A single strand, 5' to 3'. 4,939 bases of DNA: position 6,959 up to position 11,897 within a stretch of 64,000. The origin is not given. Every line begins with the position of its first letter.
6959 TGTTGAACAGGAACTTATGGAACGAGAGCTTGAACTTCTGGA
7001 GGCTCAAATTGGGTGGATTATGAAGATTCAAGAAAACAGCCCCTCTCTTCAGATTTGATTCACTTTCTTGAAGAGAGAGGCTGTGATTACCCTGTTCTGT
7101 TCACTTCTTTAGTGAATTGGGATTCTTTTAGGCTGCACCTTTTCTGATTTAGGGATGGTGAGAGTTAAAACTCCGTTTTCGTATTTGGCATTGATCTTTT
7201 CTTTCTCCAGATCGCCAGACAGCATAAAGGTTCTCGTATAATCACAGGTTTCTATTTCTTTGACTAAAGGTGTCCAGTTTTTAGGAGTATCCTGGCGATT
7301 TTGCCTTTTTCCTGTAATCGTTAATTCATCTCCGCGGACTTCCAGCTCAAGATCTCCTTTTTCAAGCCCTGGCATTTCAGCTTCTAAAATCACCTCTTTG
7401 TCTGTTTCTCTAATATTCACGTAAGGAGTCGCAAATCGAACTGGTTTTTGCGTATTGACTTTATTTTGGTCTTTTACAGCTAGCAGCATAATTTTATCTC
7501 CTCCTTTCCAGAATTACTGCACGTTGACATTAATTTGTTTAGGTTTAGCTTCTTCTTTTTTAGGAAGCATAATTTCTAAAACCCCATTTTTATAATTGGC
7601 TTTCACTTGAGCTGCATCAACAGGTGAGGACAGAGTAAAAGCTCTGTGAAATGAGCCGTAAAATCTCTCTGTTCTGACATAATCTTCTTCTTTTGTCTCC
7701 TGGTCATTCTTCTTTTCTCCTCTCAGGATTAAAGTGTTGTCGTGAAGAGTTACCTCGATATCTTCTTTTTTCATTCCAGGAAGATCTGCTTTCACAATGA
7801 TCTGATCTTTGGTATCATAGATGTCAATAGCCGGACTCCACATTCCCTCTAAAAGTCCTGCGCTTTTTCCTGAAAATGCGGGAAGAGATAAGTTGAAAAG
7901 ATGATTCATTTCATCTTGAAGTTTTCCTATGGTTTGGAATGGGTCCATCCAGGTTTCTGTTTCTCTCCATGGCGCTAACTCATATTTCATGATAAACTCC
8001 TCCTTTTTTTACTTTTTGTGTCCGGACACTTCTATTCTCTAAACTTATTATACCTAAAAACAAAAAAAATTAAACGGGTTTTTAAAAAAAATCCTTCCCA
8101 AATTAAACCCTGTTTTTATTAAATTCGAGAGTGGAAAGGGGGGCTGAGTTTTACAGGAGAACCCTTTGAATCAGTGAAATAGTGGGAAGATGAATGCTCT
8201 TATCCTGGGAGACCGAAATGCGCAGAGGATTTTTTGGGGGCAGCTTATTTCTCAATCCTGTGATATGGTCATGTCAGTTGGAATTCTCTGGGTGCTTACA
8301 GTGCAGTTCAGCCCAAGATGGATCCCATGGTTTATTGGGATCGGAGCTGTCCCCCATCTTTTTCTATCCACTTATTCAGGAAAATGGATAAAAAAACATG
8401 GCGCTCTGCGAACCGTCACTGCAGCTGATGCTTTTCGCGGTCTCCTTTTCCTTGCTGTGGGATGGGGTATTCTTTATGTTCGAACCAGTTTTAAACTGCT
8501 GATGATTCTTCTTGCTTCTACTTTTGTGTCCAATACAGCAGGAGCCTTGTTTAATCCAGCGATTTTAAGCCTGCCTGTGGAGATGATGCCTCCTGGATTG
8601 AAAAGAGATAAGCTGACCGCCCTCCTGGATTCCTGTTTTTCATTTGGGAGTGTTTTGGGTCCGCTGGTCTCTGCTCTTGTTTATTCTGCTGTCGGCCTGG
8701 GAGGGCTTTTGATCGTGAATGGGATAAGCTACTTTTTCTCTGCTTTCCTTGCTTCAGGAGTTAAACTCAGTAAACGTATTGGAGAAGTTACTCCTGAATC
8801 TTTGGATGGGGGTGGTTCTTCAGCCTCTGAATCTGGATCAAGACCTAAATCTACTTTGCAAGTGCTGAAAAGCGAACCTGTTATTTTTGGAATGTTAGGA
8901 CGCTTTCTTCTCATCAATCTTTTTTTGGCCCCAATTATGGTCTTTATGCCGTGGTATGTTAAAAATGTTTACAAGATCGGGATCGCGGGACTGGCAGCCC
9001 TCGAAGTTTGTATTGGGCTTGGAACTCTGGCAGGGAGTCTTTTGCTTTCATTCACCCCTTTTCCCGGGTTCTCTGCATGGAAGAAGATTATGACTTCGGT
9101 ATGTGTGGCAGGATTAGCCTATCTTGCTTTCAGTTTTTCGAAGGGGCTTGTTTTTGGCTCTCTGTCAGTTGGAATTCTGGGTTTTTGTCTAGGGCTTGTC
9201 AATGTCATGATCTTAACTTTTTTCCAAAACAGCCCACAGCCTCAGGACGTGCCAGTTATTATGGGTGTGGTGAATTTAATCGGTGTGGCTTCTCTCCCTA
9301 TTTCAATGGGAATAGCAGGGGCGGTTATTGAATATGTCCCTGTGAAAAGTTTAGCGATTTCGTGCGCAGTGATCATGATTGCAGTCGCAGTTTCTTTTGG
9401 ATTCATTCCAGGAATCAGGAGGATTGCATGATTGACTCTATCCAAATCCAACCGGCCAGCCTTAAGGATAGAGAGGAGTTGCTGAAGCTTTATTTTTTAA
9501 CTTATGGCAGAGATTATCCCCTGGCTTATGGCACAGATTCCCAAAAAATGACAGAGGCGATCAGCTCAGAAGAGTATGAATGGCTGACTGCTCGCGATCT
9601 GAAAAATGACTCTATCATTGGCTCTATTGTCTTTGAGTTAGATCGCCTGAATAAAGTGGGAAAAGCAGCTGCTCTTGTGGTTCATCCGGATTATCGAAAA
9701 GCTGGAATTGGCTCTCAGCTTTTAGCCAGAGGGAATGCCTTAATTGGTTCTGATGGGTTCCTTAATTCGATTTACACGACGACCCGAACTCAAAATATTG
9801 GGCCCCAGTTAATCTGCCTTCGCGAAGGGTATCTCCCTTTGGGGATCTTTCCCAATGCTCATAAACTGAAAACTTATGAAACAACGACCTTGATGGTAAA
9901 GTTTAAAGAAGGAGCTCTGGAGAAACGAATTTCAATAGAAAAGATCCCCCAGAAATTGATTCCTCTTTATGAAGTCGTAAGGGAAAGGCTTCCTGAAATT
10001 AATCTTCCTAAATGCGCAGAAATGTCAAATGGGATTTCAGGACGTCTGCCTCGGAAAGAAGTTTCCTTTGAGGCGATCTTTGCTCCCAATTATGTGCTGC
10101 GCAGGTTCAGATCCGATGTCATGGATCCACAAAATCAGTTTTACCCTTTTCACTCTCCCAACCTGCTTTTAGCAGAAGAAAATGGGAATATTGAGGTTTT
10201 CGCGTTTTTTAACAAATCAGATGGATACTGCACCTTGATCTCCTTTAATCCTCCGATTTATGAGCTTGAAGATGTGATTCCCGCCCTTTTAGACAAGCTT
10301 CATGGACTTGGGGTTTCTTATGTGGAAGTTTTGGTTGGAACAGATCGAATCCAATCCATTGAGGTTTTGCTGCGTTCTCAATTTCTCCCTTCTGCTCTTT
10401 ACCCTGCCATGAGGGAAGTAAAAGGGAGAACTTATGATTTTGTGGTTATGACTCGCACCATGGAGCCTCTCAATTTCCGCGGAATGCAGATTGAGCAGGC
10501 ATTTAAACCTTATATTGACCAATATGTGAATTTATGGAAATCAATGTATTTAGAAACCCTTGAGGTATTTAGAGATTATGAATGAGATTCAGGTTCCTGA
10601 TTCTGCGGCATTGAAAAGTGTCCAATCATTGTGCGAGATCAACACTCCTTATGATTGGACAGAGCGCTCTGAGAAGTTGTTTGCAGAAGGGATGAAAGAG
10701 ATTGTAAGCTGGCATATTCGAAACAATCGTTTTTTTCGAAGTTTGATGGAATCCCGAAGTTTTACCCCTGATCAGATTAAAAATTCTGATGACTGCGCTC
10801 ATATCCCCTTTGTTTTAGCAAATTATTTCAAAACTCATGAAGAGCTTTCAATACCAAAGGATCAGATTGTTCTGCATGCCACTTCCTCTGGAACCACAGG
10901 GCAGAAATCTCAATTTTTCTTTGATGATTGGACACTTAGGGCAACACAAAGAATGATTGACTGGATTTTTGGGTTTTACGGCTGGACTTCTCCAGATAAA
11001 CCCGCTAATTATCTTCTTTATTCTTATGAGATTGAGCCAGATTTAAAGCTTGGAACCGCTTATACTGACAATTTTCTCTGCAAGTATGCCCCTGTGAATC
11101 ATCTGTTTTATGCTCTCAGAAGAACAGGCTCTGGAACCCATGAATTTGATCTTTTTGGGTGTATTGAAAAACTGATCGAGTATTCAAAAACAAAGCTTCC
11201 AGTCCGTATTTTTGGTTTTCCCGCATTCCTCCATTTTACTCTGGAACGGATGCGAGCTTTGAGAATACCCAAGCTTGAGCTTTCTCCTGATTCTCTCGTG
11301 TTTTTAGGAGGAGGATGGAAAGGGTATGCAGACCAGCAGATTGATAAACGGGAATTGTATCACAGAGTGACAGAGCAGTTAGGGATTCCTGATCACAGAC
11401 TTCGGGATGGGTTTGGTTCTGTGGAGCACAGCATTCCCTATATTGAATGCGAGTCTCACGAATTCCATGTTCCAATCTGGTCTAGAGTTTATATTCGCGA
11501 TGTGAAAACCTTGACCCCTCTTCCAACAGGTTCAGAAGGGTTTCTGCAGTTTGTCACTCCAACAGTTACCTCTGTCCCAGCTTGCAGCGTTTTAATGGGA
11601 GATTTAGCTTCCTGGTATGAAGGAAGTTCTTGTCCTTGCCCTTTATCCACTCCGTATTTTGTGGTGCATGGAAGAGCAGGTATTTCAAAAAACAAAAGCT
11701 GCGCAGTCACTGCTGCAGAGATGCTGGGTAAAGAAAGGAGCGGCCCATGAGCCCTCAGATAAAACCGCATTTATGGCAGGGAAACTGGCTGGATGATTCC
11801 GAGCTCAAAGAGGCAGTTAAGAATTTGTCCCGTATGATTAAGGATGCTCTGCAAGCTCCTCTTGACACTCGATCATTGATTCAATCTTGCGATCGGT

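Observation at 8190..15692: Luciferase-free lux-type operon: MFS exporter - GNAT - LuxE - LuxC::PaaK fusion - PaaK (candidate novel small-molecule pathway)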

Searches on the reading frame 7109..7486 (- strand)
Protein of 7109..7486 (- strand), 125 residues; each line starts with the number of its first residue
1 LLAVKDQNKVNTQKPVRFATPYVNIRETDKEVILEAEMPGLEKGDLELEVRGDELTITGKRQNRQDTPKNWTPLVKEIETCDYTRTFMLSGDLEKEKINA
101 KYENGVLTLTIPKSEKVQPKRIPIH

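Call 3: search_protein_families(library=pfam, proteins=[window:7109-7486:-], max_evalue=0.001)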
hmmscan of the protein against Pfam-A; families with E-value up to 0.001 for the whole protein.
window:7109-7486:- (125 aa): 2 families
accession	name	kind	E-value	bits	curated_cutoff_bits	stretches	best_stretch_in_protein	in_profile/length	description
PF00011.27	HSP20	-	4.5e-20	72.1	20.8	1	25-125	2-102/102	Hsp20/alpha crystallin family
PF17886.7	ArsA_HSP20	-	1e-08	35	22.5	1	29-108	1-60/63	HSP20-like domain found in ArsA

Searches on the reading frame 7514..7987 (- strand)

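Call 3: search_protein_families(library=pfam, proteins=[window:7514-7987:-], max_evalue=0.001)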
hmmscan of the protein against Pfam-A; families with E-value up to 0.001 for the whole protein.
window:7514-7987:- (157 aa): 3 families
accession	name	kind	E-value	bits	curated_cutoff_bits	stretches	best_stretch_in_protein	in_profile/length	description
PF00011.27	HSP20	-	3.8e-26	91.6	20.8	1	55-156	1-101/102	Hsp20/alpha crystallin family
PF17886.7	ArsA_HSP20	-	5.5e-07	29.5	22.5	1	61-140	2-62/63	HSP20-like domain found in ArsA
PF04969.22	CS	-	6.1e-06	27.6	21.3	1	55-143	4-78/78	CS domain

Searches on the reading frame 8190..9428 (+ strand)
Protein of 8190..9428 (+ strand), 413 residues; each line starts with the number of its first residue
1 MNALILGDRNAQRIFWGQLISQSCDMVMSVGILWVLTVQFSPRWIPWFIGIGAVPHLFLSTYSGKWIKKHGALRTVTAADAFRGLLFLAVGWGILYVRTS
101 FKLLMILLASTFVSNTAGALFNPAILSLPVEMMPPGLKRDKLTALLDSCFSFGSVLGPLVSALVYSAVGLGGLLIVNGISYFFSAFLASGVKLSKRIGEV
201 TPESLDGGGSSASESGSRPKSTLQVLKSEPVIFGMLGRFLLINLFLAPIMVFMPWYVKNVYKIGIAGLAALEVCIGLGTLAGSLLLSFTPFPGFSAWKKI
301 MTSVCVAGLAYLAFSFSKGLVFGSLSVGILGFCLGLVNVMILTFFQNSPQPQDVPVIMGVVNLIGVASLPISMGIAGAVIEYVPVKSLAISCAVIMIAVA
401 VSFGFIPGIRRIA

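Call 3: search_protein_families(library=pfam, proteins=[window:8190-9428:+], max_evalue=0.001)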
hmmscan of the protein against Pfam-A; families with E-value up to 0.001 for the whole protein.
window:8190-9428:+ (413 aa): 1 family
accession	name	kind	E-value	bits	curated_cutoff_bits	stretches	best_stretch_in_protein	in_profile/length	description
PF07690.21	MFS_1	-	4.2e-20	72.4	33.4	1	18-366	5-340/347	Major Facilitator Superfamily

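Call 4: search_protein_families(library=ncbifam, proteins=[window:8190-9428:+], max_evalue=0.01)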
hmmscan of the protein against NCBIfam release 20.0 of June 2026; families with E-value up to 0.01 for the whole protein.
window:8190-9428:+ (413 aa): 1 family
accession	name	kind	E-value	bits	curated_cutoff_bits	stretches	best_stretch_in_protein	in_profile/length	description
TIGR00900.1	2A0121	subfamily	6.2e-23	81.7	319.6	1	13-381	3-361/364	H+ Antiporter protein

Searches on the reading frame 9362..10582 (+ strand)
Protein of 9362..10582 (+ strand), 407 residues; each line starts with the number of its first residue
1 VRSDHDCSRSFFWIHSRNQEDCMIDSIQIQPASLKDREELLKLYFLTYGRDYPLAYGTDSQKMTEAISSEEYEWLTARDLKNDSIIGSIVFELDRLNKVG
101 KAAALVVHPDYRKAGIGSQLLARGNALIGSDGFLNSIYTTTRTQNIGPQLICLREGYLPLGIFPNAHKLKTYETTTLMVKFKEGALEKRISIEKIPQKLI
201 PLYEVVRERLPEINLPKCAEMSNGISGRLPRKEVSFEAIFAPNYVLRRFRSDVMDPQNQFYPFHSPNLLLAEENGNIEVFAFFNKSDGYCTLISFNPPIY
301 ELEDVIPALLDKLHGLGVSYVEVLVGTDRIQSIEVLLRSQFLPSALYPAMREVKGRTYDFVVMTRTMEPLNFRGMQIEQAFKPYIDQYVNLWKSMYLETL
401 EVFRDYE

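Call 3: search_protein_families(library=pfam, proteins=[window:9362-10582:+], max_evalue=0.001)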
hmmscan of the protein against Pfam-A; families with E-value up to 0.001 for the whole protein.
window:9362-10582:+ (407 aa): 2 families
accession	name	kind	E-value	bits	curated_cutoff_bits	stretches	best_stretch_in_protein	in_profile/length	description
PF00583.31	Acetyltransf_1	-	3.3e-07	31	20.7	1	51-145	15-104/116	Acetyltransferase (GNAT) family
PF13508.13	Acetyltransf_7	-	1.4e-06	29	27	1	82-132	11-61/84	Acetyltransferase (GNAT) domain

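Call 4: search_protein_families(library=ncbifam, proteins=[window:9362-10582:+], max_evalue=0.01)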
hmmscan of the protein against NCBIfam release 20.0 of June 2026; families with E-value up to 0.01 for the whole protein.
window:9362-10582:+ (407 aa): 3 families
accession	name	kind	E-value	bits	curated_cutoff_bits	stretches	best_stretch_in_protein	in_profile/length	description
TIGR01575.1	rimI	equivalog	0.00011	22.3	86.4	1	62-157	22-112/132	ribosomal protein S18-alanine N-acetyltransferase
TIGR03827.1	GNAT_ablB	equivalog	0.0015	18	205.1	1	17-165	106-248/266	putative beta-lysine N-acetyltransferase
TIGR03448.1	mycothiol_MshD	equivalog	0.0068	15.8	163.1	1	73-125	47-97/294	mycothiol synthase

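Call 17: search_solved_structures(query=window:9428-10582:+, max_evalue=1)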
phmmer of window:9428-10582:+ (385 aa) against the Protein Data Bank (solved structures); distinct sequences matched with E-value up to 1: 6.
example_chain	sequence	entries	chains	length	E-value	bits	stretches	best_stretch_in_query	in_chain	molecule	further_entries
7wx5_A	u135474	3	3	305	0.4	13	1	80-119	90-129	N-acetyltransferase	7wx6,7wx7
6vr2_A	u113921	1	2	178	0.43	12.9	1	76-109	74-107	Aminoglycoside 2'-N-acetyltransferase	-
6vou_A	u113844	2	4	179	0.44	12.9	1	76-109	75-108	Aminoglycoside 2'-N-acetyltransferase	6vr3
6vta_A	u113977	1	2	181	0.45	12.9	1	76-109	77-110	Aminoglycoside 2'-N-acetyltransferase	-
7jzs_A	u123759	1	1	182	0.45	12.8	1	76-109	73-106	Aminoglycoside 2'-N-acetyltransferase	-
5us1_A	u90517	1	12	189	0.48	12.8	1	76-109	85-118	Aminoglycoside 2'-N-acetyltransferase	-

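Call 69: predict_structure(alignment_id=A2)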
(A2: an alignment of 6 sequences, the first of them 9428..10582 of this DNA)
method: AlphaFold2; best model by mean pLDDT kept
length: 385 residues; sequences in the alignment: 6
mean_pLDDT: 80.8   pTM: 0.82
mean pLDDT of the five models: 80.8, 80.7, 76.4, 74.0, 62.8
residues with pLDDT >= 90: 85; 70-90: 236; 50-70: 46; < 50: 18
segments of 3 or more residues with pLDDT < 50: 200-208, 378-385
pLDDT, mean of each block of 10 residues (from residue 1): 81 90 74 68 87 92 92 86 88 90 74 86 84 92 65 86 81 84 84 65 45 85 84 58 88 86 83 83 87 88 87 89 86 85 80 82 88 59 34
secondary structure, 60 per line:
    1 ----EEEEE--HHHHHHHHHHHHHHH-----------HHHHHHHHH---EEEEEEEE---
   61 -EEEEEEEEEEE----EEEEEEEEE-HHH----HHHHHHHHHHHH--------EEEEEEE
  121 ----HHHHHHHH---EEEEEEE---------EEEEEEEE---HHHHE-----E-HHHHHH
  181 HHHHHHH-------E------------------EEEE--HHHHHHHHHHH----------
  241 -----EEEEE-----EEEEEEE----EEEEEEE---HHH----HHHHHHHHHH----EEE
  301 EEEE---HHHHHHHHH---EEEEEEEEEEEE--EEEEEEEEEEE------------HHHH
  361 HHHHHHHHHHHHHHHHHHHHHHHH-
elements in order: E5-9 H12-26 H38-46 E50-57 E62-72 E77-85 H94-105 E114-120 H125-132 E136-142 E152-159 H163-166 H175-187 E214-217 H220-230 E246-250 E256-262 E267-273 H284-293 E298-304 H308-316 E320-331 E334-344 H357-384

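Call 71: fold_search(model_id=the predicted structure, library=pdb)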
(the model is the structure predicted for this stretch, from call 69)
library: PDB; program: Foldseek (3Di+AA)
matches with E <= 10: 1210; with E <= 0.001: 745
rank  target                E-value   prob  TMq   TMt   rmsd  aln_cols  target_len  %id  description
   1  5jtf_B                1.9e-09  1.00  0.35  0.73   3.3       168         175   20  Crystal structure of ArsN N-acetyltransferase from Pseudomonas putida KT2440 (released 2017-05-17)
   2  5wph_A                2.0e-09  1.00  0.35  0.71   3.4       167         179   20  Crystal structure of ArsN, N-acetyltransferase with substrate AST from Pseudomonas putida KT2440 (released 2018-10-10)
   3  7kx3_C                2.2e-09  1.00  0.36  0.77   2.9       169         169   12  SpeG Spermidine N-acetyltransferase F149G mutant from Vibrio cholerae (released 2020-12-16)
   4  8osp_A                2.7e-09  1.00  0.34  0.70   4.3       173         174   12  GCN5-related N-Acetyltransferase from Lactobacillus curiae (released 2023-07-05)
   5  1vhs_B                3.8e-09  1.00  0.34  0.76   3.3       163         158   18  Crystal structure of a putative phosphinothricin N-acetyltransferase (released 2003-12-30)
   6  9mto_A                4.0e-09  1.00  0.35  0.84   2.5       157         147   15  Crystal structure of acetyltransferase CBU0801 from Coxiella burnetii (released 2025-01-22)
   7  7kx3_A                4.3e-09  1.00  0.36  0.77   2.9       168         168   12  SpeG Spermidine N-acetyltransferase F149G mutant from Vibrio cholerae (released 2020-12-16)
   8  7kwh_A                4.5e-09  1.00  0.37  0.79   2.7       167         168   12  Spermidine N-acetyltransferase SpeG K23-Y30 chimera from Vibrio cholerae and hSSAT (released 2020-12-16)
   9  4jly_C                4.5e-09  1.00  0.37  0.77   2.9       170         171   12  Dodecameric structure of spermidine N-acetyltransferase from Vibrio cholerae (released 2013-04-03)
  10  6vfm_A                4.8e-09  1.00  0.35  0.76   4.2       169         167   12  Crystal structure of SpeG allosteric polyamine acetyltransferase from Bacillus thuringiensis (released 2020-02-19)
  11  1tiq_B                5.1e-09  1.00  0.35  0.74   3.6       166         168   16  Crystal Structure of an Acetyltransferase (PaiA) in complex with CoA and DTT from Bacillus subtilis, Northeast Structu (released 2004-07-13)
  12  7kx3_B                5.7e-09  1.00  0.36  0.76   2.9       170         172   12  SpeG Spermidine N-acetyltransferase F149G mutant from Vibrio cholerae (released 2020-12-16)
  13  4mj8_B                6.1e-09  1.00  0.36  0.77   3.4       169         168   13  Crystal structure of spermidine N-acetyltransferase from Vibrio cholerae in complex with polyamine (released 2013-09-25)
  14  2i79_E                6.1e-09  1.00  0.35  0.74   3.6       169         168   22  The crystal structure of the acetyltransferase of GNAT family from Streptococcus pneumoniae (released 2006-10-10)
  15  1tiq_A                6.1e-09  1.00  0.33  0.70   4.1       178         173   13  Crystal Structure of an Acetyltransferase (PaiA) in complex with CoA and DTT from Bacillus subtilis, Northeast Structu (released 2004-07-13)
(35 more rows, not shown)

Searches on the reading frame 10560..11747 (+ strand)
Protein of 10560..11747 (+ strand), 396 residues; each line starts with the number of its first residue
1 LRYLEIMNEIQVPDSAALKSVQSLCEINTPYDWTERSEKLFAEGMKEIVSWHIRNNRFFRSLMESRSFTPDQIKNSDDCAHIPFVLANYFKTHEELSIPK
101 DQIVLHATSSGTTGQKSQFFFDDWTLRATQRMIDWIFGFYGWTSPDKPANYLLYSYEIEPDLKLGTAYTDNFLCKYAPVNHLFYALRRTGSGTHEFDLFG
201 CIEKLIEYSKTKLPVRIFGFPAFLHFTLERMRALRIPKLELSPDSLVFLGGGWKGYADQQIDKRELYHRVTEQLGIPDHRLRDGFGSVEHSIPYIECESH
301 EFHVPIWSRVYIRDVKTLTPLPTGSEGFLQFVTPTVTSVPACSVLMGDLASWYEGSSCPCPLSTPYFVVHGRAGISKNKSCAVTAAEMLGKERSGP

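Call 3: search_protein_families(library=pfam, proteins=[window:10560-11747:+], max_evalue=0.001)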
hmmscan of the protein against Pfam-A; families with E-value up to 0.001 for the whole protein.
window:10560-11747:+ (396 aa): 1 family
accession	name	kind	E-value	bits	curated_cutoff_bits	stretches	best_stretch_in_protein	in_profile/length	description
PF04443.18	LuxE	-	4e-25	89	24.9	1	28-388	24-389/391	Acyl-protein synthetase, LuxE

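Call 4: search_protein_families(library=ncbifam, proteins=[window:10560-11747:+], max_evalue=0.01)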
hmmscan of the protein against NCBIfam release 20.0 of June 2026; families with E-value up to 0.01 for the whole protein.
window:10560-11747:+ (396 aa): 5 families
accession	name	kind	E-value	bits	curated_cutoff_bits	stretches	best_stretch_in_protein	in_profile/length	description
NF052244.1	LCFA_lig_LuxE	equivalog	3.2e-22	79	550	1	20-349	11-327/367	long-chain-fatty-acid--protein ligase LuxE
NF053551.1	FlxY_rubin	equivalog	2.1e-09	36.6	520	1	39-124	11-98/424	flexirubin biosynthesis putative acyl-CoA ligase FlxY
NF045666.1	DVU1553_fam_AMP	equivalog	1.5e-07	30.8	300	1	38-131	24-119/331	DVU_1553 family AMP-dependent CoA ligase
NF041878.1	paak_haloarch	equivalog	3.7e-07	29.1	700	1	39-116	15-95/427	phenylacetate--CoA ligase PaaK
TIGR02155.1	PA_CoA_ligase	equivalog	1.6e-05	23.6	646.3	1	37-116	8-90/422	phenylacetate--CoA ligase PaaK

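Call 54: search_solved_structures(query=window:10578-11747:+, max_evalue=0.01, show_alignments=1)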
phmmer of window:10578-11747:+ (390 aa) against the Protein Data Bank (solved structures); distinct sequences matched with E-value up to 0.01: 3.
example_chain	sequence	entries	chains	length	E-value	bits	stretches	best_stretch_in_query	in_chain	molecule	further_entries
7xc6_E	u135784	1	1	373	1e-14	57.6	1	22-377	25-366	LuxE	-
2y4o_A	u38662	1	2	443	0.0011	21.3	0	44-111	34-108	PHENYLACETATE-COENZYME A LIGASE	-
4r1l_A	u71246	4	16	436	0.0061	18.8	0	31-113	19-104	Phenylacetate-coenzyme A ligase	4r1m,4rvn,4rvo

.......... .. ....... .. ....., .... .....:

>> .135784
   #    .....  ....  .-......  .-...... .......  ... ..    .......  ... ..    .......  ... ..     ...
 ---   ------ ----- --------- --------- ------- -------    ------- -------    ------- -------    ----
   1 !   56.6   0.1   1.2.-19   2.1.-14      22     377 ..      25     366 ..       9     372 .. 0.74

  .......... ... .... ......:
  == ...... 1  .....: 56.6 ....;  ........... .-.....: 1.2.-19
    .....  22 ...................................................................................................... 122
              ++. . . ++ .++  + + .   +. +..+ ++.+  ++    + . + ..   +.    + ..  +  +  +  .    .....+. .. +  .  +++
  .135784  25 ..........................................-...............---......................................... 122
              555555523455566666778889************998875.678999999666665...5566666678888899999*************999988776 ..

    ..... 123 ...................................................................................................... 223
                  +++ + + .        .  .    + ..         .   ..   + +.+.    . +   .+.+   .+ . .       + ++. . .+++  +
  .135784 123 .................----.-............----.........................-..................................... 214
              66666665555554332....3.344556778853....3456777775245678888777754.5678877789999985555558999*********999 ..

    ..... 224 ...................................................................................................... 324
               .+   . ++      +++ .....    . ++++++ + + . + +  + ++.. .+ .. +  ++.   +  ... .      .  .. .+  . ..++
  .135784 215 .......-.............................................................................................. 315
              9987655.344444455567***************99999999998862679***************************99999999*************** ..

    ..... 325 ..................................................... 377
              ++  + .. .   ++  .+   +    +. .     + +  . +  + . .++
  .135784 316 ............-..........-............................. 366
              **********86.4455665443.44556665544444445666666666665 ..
